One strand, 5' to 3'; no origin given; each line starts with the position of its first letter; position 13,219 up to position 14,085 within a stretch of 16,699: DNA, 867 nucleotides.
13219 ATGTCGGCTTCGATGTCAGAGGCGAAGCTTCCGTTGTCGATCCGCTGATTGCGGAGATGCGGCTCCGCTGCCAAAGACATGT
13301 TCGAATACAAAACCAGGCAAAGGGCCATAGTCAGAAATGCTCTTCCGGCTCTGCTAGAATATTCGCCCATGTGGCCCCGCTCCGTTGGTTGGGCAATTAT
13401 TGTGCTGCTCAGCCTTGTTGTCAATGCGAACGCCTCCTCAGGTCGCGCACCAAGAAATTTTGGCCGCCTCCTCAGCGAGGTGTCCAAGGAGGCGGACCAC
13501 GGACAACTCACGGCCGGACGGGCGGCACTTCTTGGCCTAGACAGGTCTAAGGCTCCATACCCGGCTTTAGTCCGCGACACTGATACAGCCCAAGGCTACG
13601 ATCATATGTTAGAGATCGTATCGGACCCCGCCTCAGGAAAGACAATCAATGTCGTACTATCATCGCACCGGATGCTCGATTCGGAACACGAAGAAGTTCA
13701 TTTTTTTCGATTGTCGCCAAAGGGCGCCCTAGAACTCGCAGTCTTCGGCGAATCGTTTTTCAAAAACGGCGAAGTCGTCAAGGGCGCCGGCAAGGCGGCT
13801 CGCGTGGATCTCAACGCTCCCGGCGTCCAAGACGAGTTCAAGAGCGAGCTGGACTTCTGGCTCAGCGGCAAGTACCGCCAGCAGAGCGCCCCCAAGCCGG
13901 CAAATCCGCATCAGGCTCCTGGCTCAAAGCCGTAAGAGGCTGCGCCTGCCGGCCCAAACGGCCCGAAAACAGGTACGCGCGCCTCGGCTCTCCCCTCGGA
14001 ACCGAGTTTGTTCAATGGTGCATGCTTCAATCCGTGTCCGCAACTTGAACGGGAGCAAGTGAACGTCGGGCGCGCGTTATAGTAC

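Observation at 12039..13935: Divergent, start-overlapping (CATG) pair of envelope proteins in the island: a signal-peptide TPR protein with a C-terminal TM anchor, and a secreted orphan protein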

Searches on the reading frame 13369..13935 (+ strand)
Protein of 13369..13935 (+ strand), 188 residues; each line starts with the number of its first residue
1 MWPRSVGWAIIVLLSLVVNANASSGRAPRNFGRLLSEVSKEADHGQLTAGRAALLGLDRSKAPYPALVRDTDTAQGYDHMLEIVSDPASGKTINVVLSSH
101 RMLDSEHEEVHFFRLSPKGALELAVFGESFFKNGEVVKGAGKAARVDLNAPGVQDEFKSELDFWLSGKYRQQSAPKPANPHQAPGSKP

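Call 8: search_protein_families(library=pfam, proteins=[window:13369-13935:+], max_evalue=0.01)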
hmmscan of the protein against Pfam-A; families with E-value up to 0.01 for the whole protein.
window:13369-13935:+ (188 aa): 0 families

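Call 15: find_homologous_proteins(query=window:13369-13932:+, max_evalue=0.001)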
Query window:13369-13932:+ (188 aa): 3 proteins with E <= 0.001 among 281 candidates.
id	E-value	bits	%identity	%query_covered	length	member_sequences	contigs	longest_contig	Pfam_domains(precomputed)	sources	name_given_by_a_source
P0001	1.7e-64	235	100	58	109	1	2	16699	-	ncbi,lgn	-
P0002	1.1e-34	138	44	95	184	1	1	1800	-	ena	-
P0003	2.2e-28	117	41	88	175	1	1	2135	-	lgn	-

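Call 17: find_encoding_contigs(protein=P0003, flank=10000)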
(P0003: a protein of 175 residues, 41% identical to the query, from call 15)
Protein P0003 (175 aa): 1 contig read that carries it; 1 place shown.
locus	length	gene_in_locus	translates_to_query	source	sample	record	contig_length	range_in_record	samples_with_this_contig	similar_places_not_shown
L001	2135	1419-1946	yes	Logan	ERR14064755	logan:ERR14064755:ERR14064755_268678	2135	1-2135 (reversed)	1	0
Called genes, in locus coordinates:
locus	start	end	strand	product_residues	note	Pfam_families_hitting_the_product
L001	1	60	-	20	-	?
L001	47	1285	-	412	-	PF13371:TPR_9 (faint), PF07719:TPR_2 (faint), PF00515:TPR_1 (faint)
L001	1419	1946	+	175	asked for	-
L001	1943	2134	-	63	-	?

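Call 18: find_encoding_contigs(protein=P0002, flank=10000)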
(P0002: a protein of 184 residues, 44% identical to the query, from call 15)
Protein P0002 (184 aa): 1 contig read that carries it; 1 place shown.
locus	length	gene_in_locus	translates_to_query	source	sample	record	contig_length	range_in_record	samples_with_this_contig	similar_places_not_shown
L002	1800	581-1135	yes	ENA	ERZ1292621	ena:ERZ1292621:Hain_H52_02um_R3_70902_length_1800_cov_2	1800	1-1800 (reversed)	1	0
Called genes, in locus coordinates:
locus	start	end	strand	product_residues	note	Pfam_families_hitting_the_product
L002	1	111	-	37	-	?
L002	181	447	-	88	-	-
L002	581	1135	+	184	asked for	-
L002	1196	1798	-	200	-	?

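Call 24: list_cluster_members(proteins=[P0001, P0004, P0007, P0009])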
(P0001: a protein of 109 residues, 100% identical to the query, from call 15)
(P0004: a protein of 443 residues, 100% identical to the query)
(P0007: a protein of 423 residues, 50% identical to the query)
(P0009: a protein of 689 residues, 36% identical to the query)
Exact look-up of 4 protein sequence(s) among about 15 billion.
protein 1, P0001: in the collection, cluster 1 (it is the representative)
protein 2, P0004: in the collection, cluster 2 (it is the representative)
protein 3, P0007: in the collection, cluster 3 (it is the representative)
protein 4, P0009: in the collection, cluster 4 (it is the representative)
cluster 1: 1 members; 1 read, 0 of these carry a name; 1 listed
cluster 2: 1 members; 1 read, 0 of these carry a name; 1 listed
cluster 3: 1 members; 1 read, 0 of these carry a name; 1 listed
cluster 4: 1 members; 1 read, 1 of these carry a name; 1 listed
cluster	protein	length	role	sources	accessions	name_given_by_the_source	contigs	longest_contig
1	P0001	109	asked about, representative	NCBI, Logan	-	-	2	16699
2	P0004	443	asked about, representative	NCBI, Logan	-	-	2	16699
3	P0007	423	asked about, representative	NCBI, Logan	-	-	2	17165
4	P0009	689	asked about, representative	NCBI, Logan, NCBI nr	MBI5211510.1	MAG: protein kinase [Elusimicrobia bacterium] | protein kinase [Elusimicrobiota bacterium]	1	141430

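Call 28: find_homologous_proteins(query=A1, max_evalue=0.01)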
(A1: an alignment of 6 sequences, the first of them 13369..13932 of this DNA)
Query A1 (6 sequences) (188 aa, profile of the alignment): 6 proteins with E <= 0.01 among 6993 candidates.
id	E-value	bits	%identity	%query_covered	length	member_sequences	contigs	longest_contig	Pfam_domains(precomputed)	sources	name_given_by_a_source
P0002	1.1e-80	288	44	95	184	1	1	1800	-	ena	-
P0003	2.7e-77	277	41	88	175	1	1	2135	-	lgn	-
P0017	1.9e-64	235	31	89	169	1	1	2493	-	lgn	-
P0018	4.8e-54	201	36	74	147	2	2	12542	-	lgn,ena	-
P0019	2.2e-50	189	33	92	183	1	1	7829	-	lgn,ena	-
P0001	7.3e-42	161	100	58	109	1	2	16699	-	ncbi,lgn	-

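Call 29: find_encoding_contigs(protein=P0018, flank=10000)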
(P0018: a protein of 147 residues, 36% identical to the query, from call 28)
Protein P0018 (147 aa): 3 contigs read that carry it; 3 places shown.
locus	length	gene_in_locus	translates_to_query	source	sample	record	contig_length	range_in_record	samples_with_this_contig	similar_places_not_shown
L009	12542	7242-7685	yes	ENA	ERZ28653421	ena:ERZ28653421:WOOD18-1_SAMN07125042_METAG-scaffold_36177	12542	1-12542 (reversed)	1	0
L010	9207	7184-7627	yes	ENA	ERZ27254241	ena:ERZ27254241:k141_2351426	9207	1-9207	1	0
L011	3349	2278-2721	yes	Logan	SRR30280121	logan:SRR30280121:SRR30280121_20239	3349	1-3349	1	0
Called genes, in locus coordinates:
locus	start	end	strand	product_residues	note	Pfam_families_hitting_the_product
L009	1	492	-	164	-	?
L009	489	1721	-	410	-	PF00696:AA_kinase, PF01842:ACT (faint), PF22468:ACT_9 (weak), PF13840:ACT_7, PF22468:ACT_9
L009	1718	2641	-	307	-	PF00288:GHMP_kinases_N, PF08544:GHMP_kinases_C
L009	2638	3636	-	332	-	PF00291:PALP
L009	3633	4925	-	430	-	PF03447:NAD_binding_3, PF00742:Homoserine_dh, PF01842:ACT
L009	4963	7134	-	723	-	PF00069:Pkinase, PF07714:PK_Tyr_Ser-Thr, PF03109:ABC1 (weak)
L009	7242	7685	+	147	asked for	-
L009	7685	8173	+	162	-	PF00254:FKBP_C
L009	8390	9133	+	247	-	-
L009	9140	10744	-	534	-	PF03417:AAT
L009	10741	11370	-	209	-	PF14360:PAP2_C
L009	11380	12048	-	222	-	PF13460:NAD_binding_10 (weak)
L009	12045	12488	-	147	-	-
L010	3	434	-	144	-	?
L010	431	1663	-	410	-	PF00696:AA_kinase, PF01842:ACT (faint), PF22468:ACT_9 (weak), PF13840:ACT_7, PF22468:ACT_9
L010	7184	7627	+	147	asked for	-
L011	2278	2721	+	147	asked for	-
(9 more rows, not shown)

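Call 30: find_encoding_contigs(protein=P0019, flank=10000)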
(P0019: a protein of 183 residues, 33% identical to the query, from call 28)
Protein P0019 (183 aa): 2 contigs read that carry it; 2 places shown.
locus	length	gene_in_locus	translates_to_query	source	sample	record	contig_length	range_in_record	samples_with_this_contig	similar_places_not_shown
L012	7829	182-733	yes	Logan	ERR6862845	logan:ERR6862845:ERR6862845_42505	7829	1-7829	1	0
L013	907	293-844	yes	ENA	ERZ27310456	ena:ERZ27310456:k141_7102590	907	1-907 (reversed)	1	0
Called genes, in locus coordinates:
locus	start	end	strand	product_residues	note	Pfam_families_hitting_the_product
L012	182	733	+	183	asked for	-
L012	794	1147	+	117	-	PF13560:HTH_31 (weak)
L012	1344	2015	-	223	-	PF13460:NAD_binding_10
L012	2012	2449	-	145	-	-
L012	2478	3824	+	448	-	PF00675:Peptidase_M16, PF05193:Peptidase_M16_C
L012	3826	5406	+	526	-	PF05193:Peptidase_M16_C (weak)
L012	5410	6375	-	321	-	-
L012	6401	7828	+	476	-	?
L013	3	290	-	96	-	?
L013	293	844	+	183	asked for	-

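Call 36: find_related_loci(query=A1, collection=genome_contigs, flank=6000)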
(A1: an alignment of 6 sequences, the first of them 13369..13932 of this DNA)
Query A1 (188 aa) in genome_contigs; peptide patterns used: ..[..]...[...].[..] (x = any residue, [..] = any of these).
20 stretches matched a pattern; 6 encode a relative of the query (tblastn E <= 1e-3); 6 distinct loci.
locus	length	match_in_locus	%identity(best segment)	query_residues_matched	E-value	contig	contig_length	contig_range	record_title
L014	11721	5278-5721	32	34-179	2e-20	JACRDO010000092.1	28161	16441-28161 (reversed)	MAG: Elusimicrobia bacterium isolate NC_groundwater_1674_Pr3_B-0.1um_65_18 SR-2_scaffold_141_1543876, whole genome shotg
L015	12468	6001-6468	30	24-175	7e-16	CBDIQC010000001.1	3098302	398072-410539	MAG: uncultured Elusimicrobia bacterium isolate NI882-mx-bin12 genome assembly, contig: N-N882-C16, whole genome shotgun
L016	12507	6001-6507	30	15-182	3e-12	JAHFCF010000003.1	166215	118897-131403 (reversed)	MAG: Elusimicrobia bacterium isolate nzgw215 NODE_31_length_166216_cov_5.042650, whole genome shotgun sequence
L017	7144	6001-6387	23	52-180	5e-8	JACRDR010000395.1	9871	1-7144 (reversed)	MAG: Elusimicrobia bacterium isolate NC_groundwater_1677_Pr3_B-0.1um_68_8 SR-2_scaffold_141_3278461, whole genome shotgu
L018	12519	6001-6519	28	6-164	5e-7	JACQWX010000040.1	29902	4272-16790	MAG: Elusimicrobia bacterium isolate NC_groundwater_1500_Pr4_B-0.1um_67_5 SR1-18-B1_scaffold_176311, whole genome shotgu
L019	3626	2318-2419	38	137-170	1e-4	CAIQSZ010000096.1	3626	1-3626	MAG: uncultured Elusimicrobia bacterium isolate I2_bin-066 genome assembly, contig: bin-066:096/493, whole genome shotgu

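Call 40: predict_structure(alignment_id=A2)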
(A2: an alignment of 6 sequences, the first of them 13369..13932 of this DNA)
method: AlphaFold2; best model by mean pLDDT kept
length: 188 residues; sequences in the alignment: 6
mean_pLDDT: 78.7   pTM: 0.71
mean pLDDT of the five models: 78.7, 78.3, 77.4, 76.6, 76.3
residues with pLDDT >= 90: 94; 70-90: 47; 50-70: 9; < 50: 38
segments of 3 or more residues with pLDDT < 50: 1-24, 174-187
pLDDT, mean of each block of 10 residues (from residue 1): 39 37 56 94 92 90 94 79 95 95 89 93 92 82 87 92 90 52 43
secondary structure, 60 per line:
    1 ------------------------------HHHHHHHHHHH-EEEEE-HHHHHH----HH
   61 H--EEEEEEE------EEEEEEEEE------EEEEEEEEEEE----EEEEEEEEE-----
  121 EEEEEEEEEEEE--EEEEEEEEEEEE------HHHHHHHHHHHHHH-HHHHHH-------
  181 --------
elements in order: H31-41 E43-47 H49-54 E64-70 E77-85 E92-102 E107-115 E121-132 E135-146 H153-166 H168-173

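Call 44: search_protein_representatives(alignment_id=A2)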
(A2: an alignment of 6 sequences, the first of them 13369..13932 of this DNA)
Query: 6 sequences, 182 profile positions. Proteins with E-value up to 0.001 (for the whole library): 253; up to 1e-10: 126; up to 1e-30: 10. The best 150 are listed.
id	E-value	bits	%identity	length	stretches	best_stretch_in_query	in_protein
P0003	5.2e-79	280.7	-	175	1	1-171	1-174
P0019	5.6e-77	274.1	-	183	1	1-182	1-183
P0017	3.1e-65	235.8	-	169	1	6-175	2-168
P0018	6.3e-61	221.8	-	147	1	38-181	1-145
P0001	7.1e-47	176.0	-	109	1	78-181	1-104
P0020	1.3e-42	162.1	-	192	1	5-175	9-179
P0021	1.3e-39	152.3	-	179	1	7-172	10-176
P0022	3.9e-38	147.5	-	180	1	4-171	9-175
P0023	3.4e-34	134.7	-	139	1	48-181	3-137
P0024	1.6e-33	132.5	-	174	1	6-171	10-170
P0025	1.6e-30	122.8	-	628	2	30-172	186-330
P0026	3.0e-28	115.3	-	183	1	4-172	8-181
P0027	1.4e-26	109.8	-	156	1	24-173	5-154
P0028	1.4e-26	109.8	-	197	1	22-177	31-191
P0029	3.7e-24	102.0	-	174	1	38-176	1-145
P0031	1.3e-22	97.0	-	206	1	20-179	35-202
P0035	6.7e-22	94.6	-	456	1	11-175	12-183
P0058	6.9e-17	78.3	-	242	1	6-175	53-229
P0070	3.3e-15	72.8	-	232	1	70-173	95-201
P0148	2.2e-10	57.1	-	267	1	21-166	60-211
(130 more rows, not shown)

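Call 46: search_protein_families(library=pfam, proteins=[P0025, P0035, P0020, P0021, P0022, P0026, P0058, P0148, P0070, P0031], max_evalue=0.01)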
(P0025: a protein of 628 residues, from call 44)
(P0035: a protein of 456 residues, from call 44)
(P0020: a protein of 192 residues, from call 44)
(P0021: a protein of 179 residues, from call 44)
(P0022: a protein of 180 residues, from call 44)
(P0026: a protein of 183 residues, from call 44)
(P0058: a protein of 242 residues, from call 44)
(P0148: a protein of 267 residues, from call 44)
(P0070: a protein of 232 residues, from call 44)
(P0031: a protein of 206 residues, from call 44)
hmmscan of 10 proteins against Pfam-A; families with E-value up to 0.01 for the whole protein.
P0025 (628 aa): 1 family
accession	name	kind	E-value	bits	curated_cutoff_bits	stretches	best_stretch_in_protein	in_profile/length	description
PF00656.27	Peptidase_C14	-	4.5e-11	43.3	21.4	1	385-615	3-224/233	Caspase domain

P0035 (456 aa): 1 family
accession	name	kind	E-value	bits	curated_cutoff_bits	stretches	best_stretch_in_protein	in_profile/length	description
PF00656.27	Peptidase_C14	-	6.1e-14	52.7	21.4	1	213-443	3-224/233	Caspase domain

P0020 (192 aa): 0 families

P0021 (179 aa): 0 families

P0022 (180 aa): 0 families

P0026 (183 aa): 0 families

P0058 (242 aa): 0 families

P0148 (267 aa): 0 families

P0070 (232 aa): 0 families

P0031 (206 aa): 0 families

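Call 47: find_encoding_contigs(protein=P0020, flank=6000, max_places=4)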
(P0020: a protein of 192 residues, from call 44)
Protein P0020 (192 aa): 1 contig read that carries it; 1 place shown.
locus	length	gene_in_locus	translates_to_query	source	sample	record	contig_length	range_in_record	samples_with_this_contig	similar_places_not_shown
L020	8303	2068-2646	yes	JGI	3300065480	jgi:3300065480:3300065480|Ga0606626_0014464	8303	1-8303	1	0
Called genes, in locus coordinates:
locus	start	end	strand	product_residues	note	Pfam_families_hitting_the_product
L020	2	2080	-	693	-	?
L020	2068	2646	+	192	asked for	-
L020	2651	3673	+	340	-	PF00515:TPR_1 (faint), PF07719:TPR_2 (faint), PF13181:TPR_8 (faint), PF13424:TPR_12 (faint), PF13428:TPR_14 (faint), PF13432:TPR_16, PF14559:TPR_19 (faint), PF13414:TPR_11 (weak)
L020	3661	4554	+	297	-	-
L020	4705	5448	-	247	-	-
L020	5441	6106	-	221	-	PF01370:Epimerase (weak), PF07993:NAD_binding_4 (faint), PF13460:NAD_binding_10 (weak)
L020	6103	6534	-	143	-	-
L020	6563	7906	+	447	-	PF00675:Peptidase_M16, PF05193:Peptidase_M16_C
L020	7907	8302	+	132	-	?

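Call 50: find_related_loci(query=A4, collection=metagenome_contigs, flank=4000)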
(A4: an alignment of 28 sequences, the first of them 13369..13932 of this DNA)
Query A4 (188 aa) in metagenome_contigs; peptide patterns used: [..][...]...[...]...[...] (x = any residue, [..] = any of these).
115 stretches matched a pattern; 15 encode a relative of the query (tblastn E <= 1e-3); 15 distinct loci.
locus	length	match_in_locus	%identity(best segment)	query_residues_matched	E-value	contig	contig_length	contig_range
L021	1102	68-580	36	3-172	2e-25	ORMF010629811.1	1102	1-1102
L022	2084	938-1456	32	9-176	1e-23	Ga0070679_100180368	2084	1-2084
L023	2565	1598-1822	41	109-186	6e-14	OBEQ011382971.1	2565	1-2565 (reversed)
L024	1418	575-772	41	109-173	1e-13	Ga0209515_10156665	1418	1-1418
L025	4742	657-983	33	68-174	4e-13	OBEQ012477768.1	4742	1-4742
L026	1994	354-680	33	68-174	4e-13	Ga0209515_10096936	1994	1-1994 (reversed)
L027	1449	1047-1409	34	62-176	2e-12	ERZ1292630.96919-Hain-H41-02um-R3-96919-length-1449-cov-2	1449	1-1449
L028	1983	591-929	30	73-183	7e-11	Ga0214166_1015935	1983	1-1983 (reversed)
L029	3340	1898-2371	31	5-177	3e-9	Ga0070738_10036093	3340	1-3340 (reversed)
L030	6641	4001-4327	30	78-184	4e-8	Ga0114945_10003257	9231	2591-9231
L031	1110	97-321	39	95-171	4e-8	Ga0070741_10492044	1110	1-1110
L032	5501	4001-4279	29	79-172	6e-8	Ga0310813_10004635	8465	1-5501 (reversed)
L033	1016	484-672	33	111-172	1e-6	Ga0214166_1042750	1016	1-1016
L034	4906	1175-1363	35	109-170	3e-6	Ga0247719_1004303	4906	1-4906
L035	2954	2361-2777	25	31-167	8e-6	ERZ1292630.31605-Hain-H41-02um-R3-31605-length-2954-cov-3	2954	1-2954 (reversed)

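Call 63: search_protein_families(library=padloc, proteins=[window:13369-13932:+], max_evalue=0.01)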
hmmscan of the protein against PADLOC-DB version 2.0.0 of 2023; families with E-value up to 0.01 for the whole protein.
window:13369-13932:+ (188 aa): 0 families

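Call 64: search_protein_families(library=ncbifam, proteins=[window:13369-13932:+], max_evalue=0.01)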
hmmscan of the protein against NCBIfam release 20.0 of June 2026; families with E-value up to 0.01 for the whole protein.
window:13369-13932:+ (188 aa): 0 families

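Call 66: find_encoding_contigs(protein=P0035, flank=5000, max_places=3)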
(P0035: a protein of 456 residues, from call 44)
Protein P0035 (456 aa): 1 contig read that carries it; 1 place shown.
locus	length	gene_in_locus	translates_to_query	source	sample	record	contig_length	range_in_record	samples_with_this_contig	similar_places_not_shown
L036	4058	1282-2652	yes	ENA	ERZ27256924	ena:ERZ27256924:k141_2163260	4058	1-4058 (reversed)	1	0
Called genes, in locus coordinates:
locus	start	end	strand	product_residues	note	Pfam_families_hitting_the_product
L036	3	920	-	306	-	?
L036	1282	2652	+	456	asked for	PF00656:Peptidase_C14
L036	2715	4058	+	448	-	?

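Call 67: search_protein_families(library=pfam, proteins=[L030:3740-5185:+, L014:5155-5730:+, L020:2651-3673:+], max_evalue=0.01)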
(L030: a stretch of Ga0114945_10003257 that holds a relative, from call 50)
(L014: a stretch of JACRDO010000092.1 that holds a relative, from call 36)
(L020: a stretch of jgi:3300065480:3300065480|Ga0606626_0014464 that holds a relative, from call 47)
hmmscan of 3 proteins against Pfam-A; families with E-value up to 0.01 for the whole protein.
L030:3740-5185:+ (482 aa): 1 family
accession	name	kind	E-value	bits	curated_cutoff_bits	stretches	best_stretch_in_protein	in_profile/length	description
PF00656.27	Peptidase_C14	-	4.1e-14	53.3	21.4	1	239-469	3-223/233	Caspase domain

L014:5155-5730:+ (192 aa): 0 families

L020:2651-3673:+ (340 aa): 10 families
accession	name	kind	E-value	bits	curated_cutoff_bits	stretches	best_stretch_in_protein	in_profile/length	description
PF07719.23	TPR_2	-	2.6e-14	52.5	27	1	58-90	1-33/34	Tetratricopeptide repeat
PF13432.12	TPR_16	-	4.7e-12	46.5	32.7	2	31-90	3-63/65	Tetratricopeptide repeat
PF13428.12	TPR_14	-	5.4e-12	45.6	23.5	1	94-132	2-40/44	Tetratricopeptide repeat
PF13414.12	TPR_11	-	1.5e-10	41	26.8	1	240-274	1-35/42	TPR repeat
PF14559.12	TPR_19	-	9.5e-10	39.1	25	1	68-131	1-62/68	Tetratricopeptide repeat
PF13424.12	TPR_12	-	1.4e-06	28.9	30.1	1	32-87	10-74/77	Tetratricopeptide repeat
PF00515.34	TPR_1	-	8.7e-06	25.8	27.8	0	58-89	1-32/34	Tetratricopeptide repeat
PF13181.12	TPR_8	-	1.9e-05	24.9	25.7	0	58-89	1-32/34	Tetratricopeptide repeat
PF23914.1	TPR_CcmH_CycH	-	0.0059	16.9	42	0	64-151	56-145/158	Cytochrome c-type biogenesis protein H TPR domain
PF12895.13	ANAPC3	-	0.009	16.7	27.2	0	34-82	32-80/82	Anaphase-promoting complex, cyclosome, subunit 3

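Call 76: fold_search(model_id=the predicted structure, library=pdb)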
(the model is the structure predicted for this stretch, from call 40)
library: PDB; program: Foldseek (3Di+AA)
matches with E <= 10: 824; with E <= 0.001: 0
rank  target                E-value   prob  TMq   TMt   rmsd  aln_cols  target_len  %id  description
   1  7ds6_B                7.8e-02  0.12  0.15  0.13  16.1       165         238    8  Crystal structure of actin capping protein in complex with twinflin-1/CD2AP CPI chimera peptide (TWN-CDC) (released 2021-03-03)
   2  8fbf_A                9.2e-02  0.16  0.16  0.06  16.2       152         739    9  Crystal structure of OrfX2 from Clostridium botulinum E1 (released 2022-12-21)
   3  6dhx_A                1.3e-01  0.80  0.34  0.35   7.5       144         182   11  Structure of TipC2 from Streptococcus intermedius B196 (released 2018-09-19)
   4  5i7k_B                1.4e-01  0.11  0.16  0.15  19.0       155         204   10  Crystal Structure of Human SPLUNC1 Dolphin Mutant D1 (G58A, S61A, G62E, G63D, G66D, I67T) (released 2016-05-18)
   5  4xrt_B                1.6e-01  0.51  0.30  0.20  15.1       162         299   12  Crystal structure of the di-domain ARO/CYC StfQ from the steffimycin biosynthetic pathway (released 2015-12-02)
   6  6dhx_B                1.7e-01  0.77  0.34  0.36   7.4       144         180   10  Structure of TipC2 from Streptococcus intermedius B196 (released 2018-09-19)
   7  3lk4_2                1.7e-01  0.08  0.15  0.13  17.4       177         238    8  Crystal structure of CapZ bound to the uncapping motif from CD2AP (released 2010-04-07)
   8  6szw_B                1.9e-01  0.28  0.26  0.27  11.0       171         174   13  Asymmetric complex of Factor XII and kininogen with gC1qR/C1QBP/P32 is governed by allostery (released 2020-07-22)
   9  1p32_C                2.1e-01  0.28  0.26  0.28  10.8       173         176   13  CRYSTAL STRUCTURE OF HUMAN P32, A DOUGHNUT-SHAPED ACIDIC MITOCHONDRIAL MATRIX PROTEIN (released 1999-04-06)
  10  3lk4_5                2.1e-01  0.08  0.16  0.13  17.1       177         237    8  Crystal structure of CapZ bound to the uncapping motif from CD2AP (released 2010-04-07)
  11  5i7l_A                2.1e-01  0.06  0.15  0.14  20.4       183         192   13  Crystal Structure of SPLUNC1 Disulfide Mutant M2 (A48C, V253C) (released 2016-05-18)
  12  3lk4_8                2.4e-01  0.08  0.16  0.13  17.1       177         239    8  Crystal structure of CapZ bound to the uncapping motif from CD2AP (released 2010-04-07)
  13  9iqd_D                2.5e-01  0.99  0.27  0.41   1.6        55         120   13  Apo-MicM,homologous of AkaM, SnoaL-like protein (released 2025-07-16)
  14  5i7k_A                2.5e-01  0.07  0.14  0.14  22.2       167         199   10  Crystal Structure of Human SPLUNC1 Dolphin Mutant D1 (G58A, S61A, G62E, G63D, G66D, I67T) (released 2016-05-18)
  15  4kgo_B                2.7e-01  0.06  0.16  0.15  20.5       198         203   13  Crystal Structure of double Leucine to Methionine mutant human splunc1 lacking the secretion signal sequence (released 2013-09-25)
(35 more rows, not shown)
